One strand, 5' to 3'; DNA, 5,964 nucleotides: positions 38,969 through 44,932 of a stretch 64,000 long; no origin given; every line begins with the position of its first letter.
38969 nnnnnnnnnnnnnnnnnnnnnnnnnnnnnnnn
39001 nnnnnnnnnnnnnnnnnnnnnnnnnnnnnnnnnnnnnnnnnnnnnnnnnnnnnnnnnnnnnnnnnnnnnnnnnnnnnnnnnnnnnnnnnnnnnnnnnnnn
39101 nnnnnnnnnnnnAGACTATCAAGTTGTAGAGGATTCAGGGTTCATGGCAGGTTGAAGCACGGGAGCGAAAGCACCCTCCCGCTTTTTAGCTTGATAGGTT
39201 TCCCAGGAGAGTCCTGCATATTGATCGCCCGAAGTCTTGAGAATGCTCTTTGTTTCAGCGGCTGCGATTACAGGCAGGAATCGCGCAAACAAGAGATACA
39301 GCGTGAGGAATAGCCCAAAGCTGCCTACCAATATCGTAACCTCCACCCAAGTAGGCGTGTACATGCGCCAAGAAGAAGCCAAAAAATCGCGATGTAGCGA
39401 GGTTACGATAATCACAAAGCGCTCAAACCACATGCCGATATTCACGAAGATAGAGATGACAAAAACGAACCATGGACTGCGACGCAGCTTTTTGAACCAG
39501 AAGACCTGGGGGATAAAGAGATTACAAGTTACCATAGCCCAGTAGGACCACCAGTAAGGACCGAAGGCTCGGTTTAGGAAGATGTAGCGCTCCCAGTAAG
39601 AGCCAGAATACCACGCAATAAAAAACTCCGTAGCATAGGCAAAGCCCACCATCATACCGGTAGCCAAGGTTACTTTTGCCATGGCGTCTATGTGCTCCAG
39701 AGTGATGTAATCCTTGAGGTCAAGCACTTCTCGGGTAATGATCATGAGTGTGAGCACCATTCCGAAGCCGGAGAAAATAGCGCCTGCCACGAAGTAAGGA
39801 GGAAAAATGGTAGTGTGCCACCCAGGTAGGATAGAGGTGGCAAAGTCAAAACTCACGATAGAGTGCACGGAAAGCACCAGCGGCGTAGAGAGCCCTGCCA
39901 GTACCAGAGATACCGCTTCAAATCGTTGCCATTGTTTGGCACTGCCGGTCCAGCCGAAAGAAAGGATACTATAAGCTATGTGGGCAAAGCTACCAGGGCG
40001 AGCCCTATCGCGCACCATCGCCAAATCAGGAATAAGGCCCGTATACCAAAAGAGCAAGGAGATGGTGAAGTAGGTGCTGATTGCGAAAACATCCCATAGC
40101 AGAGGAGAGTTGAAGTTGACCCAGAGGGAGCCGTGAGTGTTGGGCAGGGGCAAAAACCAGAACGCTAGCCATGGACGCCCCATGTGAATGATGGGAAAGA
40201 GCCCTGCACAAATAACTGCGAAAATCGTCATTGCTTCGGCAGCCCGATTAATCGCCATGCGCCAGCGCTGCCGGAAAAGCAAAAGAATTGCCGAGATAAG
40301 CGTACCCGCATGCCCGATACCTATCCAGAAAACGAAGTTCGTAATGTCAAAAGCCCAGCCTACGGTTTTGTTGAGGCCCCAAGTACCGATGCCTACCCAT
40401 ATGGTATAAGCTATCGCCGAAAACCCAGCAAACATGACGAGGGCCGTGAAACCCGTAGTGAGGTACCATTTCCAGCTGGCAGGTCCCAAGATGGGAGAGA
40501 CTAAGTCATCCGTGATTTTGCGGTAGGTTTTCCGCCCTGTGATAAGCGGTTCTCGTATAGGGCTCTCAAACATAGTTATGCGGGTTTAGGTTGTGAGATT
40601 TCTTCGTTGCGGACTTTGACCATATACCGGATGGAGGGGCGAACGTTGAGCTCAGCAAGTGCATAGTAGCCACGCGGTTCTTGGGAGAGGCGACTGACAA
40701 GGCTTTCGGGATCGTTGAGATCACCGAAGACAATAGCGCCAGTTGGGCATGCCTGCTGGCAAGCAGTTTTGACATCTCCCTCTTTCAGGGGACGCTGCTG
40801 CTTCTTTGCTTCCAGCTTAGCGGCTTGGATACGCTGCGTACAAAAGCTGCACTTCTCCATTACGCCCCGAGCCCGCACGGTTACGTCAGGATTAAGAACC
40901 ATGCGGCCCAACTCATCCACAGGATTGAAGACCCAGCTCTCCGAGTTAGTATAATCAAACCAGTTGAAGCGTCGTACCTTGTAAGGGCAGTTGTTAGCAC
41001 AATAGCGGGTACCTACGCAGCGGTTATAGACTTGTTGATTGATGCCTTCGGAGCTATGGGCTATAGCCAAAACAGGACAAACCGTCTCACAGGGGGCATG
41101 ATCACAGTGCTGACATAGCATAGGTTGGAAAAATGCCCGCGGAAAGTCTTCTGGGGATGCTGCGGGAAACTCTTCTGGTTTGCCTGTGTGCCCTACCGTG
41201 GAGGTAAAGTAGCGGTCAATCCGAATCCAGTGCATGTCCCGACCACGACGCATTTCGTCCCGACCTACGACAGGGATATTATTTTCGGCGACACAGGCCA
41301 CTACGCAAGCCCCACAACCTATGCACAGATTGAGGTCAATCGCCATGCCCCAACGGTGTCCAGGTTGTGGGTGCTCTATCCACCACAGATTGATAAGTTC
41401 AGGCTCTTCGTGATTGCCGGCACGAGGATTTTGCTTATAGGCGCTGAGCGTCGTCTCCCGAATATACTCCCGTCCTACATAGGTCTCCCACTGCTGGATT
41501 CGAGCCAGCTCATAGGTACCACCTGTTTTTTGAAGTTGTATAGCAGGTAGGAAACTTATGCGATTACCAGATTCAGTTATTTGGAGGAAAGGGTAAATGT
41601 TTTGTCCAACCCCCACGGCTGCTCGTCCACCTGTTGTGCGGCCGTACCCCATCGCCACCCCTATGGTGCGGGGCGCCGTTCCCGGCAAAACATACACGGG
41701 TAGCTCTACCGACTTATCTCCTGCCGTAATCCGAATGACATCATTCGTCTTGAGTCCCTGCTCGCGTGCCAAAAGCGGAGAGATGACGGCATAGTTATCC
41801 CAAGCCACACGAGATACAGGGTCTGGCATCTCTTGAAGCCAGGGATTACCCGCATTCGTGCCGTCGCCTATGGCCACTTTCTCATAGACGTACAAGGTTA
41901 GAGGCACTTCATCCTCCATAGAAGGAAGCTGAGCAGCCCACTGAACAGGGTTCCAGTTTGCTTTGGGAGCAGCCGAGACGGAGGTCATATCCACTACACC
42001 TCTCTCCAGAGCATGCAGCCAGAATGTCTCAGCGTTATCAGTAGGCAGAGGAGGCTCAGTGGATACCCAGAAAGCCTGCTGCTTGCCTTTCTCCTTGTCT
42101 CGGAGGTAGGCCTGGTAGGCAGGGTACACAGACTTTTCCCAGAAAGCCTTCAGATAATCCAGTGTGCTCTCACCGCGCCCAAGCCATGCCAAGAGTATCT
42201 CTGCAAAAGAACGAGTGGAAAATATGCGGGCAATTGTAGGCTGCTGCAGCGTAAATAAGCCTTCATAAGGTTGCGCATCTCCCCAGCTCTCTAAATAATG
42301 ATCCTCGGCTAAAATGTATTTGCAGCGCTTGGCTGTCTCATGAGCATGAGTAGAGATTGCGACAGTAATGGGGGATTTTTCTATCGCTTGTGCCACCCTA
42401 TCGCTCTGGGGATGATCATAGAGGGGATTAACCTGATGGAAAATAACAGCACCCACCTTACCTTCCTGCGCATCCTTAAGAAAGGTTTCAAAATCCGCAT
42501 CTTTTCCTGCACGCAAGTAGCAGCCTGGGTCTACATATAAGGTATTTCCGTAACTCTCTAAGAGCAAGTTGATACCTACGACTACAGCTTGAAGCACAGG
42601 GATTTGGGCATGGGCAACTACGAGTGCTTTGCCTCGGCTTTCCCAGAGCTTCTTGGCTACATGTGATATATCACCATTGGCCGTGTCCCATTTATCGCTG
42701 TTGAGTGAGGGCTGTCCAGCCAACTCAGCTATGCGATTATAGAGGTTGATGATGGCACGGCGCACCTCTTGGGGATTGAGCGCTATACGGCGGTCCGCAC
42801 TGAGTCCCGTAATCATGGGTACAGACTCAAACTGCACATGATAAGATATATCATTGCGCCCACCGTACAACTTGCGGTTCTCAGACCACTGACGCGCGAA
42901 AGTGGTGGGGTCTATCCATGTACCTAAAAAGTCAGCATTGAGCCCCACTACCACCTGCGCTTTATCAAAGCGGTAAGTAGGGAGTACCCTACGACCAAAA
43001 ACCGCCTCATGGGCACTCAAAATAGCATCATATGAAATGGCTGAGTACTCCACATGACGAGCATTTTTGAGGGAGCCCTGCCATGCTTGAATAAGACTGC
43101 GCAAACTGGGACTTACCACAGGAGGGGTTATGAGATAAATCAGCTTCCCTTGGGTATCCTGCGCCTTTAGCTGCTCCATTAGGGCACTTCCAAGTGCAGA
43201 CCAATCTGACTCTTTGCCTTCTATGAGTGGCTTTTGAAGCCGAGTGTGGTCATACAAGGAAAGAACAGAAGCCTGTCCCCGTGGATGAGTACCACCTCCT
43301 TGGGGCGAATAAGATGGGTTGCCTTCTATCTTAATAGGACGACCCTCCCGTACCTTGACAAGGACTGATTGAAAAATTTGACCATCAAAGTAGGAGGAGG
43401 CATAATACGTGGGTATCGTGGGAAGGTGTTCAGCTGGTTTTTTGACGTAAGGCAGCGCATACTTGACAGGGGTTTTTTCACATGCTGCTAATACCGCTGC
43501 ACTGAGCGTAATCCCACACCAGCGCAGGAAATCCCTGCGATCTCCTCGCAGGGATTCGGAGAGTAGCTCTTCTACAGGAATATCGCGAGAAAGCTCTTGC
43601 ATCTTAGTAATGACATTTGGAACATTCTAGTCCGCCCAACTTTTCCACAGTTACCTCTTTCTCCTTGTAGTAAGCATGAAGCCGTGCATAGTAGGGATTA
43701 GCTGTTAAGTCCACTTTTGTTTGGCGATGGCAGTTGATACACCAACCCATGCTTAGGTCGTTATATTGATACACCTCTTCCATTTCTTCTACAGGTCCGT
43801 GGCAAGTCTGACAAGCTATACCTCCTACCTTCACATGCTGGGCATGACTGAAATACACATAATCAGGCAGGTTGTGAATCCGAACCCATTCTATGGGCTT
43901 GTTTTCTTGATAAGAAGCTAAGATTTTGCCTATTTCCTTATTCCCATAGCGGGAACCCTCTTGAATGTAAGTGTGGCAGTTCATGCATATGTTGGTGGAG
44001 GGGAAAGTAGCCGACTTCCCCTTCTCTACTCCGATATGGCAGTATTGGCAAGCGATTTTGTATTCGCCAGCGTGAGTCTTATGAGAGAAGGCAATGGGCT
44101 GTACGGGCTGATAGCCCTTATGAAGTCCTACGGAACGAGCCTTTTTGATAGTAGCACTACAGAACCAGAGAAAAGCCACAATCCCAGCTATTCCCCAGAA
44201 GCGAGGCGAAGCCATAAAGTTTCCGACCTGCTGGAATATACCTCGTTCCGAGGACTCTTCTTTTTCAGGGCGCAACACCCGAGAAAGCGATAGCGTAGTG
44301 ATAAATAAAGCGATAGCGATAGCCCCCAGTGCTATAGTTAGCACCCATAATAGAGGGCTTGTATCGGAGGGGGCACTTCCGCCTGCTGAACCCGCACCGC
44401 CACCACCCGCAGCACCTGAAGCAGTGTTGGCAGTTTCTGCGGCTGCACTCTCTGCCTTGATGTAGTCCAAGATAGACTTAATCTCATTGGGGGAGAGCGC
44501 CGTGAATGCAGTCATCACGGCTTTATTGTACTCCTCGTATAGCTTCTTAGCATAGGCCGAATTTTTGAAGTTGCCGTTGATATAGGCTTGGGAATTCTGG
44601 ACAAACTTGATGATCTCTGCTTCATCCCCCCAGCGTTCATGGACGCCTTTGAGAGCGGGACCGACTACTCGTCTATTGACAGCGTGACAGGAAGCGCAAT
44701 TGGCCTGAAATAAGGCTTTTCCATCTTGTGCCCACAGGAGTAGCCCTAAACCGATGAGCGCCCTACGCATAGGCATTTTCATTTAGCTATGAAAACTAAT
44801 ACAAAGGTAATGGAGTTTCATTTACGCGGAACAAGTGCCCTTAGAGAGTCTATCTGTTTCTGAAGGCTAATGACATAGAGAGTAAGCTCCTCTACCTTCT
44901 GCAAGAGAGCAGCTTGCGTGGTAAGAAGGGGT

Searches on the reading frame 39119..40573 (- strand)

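Call 48: search_protein_families(library=pfam, proteins=[window:39119-40573:-], max_evalue=0.0001)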
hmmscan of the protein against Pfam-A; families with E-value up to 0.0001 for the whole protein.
window:39119-40573:- (484 aa): 1 family
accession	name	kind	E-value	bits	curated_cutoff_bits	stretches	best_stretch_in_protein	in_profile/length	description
PF03916.19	NrfD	-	3e-22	80.1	25.8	1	68-393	6-309/313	Polysulphide reductase, NrfD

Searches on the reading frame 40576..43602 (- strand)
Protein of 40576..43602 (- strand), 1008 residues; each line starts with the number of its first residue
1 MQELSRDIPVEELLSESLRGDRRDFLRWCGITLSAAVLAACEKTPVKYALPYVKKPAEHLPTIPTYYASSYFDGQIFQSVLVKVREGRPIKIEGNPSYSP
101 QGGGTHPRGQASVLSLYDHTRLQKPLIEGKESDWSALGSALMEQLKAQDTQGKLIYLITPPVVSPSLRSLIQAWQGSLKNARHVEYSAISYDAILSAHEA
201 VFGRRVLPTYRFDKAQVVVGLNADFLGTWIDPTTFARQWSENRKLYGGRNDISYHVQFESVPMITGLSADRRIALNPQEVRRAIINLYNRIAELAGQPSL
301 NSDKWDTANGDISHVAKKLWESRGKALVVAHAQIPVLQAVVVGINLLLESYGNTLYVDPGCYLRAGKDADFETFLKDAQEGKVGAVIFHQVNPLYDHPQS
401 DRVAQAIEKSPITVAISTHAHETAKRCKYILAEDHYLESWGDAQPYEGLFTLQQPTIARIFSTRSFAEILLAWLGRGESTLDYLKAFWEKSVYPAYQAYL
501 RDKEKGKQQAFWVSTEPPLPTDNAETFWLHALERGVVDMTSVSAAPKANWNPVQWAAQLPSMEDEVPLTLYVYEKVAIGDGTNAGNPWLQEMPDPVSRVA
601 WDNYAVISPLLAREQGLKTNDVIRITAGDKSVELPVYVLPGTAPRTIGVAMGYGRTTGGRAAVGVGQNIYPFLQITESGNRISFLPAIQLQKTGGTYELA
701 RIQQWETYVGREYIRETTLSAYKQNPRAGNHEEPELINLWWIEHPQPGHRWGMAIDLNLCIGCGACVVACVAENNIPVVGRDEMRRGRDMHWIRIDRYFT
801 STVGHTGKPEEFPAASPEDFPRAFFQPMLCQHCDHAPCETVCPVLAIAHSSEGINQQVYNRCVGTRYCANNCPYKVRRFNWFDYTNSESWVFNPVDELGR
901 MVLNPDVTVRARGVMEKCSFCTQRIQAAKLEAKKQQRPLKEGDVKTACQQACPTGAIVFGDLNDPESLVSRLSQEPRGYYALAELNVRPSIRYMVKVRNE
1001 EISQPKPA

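Call 48: search_protein_families(library=pfam, proteins=[window:40576-43602:-], max_evalue=0.0001)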
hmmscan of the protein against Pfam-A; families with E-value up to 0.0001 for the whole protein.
window:40576-43602:- (1008 aa): 8 families
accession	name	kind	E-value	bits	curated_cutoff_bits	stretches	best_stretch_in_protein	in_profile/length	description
PF12838.12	Fer4_7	-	2.4e-14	54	27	2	760-844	2-50/52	4Fe-4S dicluster domain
PF13247.11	Fer4_11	-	2.5e-10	40.9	26.2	1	823-881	3-63/100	4Fe-4S dicluster domain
PF13187.11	Fer4_9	-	1.5e-07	31.8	27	1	760-844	2-49/52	4Fe-4S dicluster domain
PF12837.12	Fer4_6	-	8.1e-07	29.1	25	0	754-771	3-20/24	4Fe-4S binding domain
PF25160.1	LdpA_Fe-S-bd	-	7e-06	26.2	27.6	0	836-875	7-41/49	LdpA Fe-S cluster-binding domain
PF13237.11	Fer4_10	-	1.2e-05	25.5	25.5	0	753-771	2-21/53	4Fe-4S dicluster domain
PF13183.11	Fer4_8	-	2.3e-05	25.3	27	0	757-844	2-66/68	4Fe-4S dicluster domain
PF12797.12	Fer4_2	-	3.2e-05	24.1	24.5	1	751-770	1-20/22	4Fe-4S binding domain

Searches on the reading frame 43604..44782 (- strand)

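Call 48: search_protein_families(library=pfam, proteins=[window:43604-44782:-], max_evalue=0.0001)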
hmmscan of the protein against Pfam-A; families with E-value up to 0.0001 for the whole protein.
window:43604-44782:- (392 aa): 6 families
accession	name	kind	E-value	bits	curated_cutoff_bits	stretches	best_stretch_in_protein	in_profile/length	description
PF14522.11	Cytochrome_C7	-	9.9e-13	48.2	24.8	1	309-391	1-66/67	Cytochrome c7 and related cytochrome c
PF02085.21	Cytochrom_CIII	-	7.9e-12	45.8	22.9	1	306-391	18-82/101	Class III cytochrome C family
PF00034.26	Cytochrom_C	-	3.6e-11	44.7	21.3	1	18-109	1-87/90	Cytochrome c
PF14537.11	Cytochrom_c3_2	-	7e-09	36.5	25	0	321-391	6-64/79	Cytochrome c3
PF13442.11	Cytochrome_CBB3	-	5.4e-08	33.5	27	1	18-108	3-68/68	Cytochrome C oxidase, cbb3-type, subunit III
PF22113.1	Mtrc-MtrF_II-IV_dom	-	1.5e-05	25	30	0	323-391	8-88/176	Outer membrane cytochrome MtrC/MtrF-like, domains II/IV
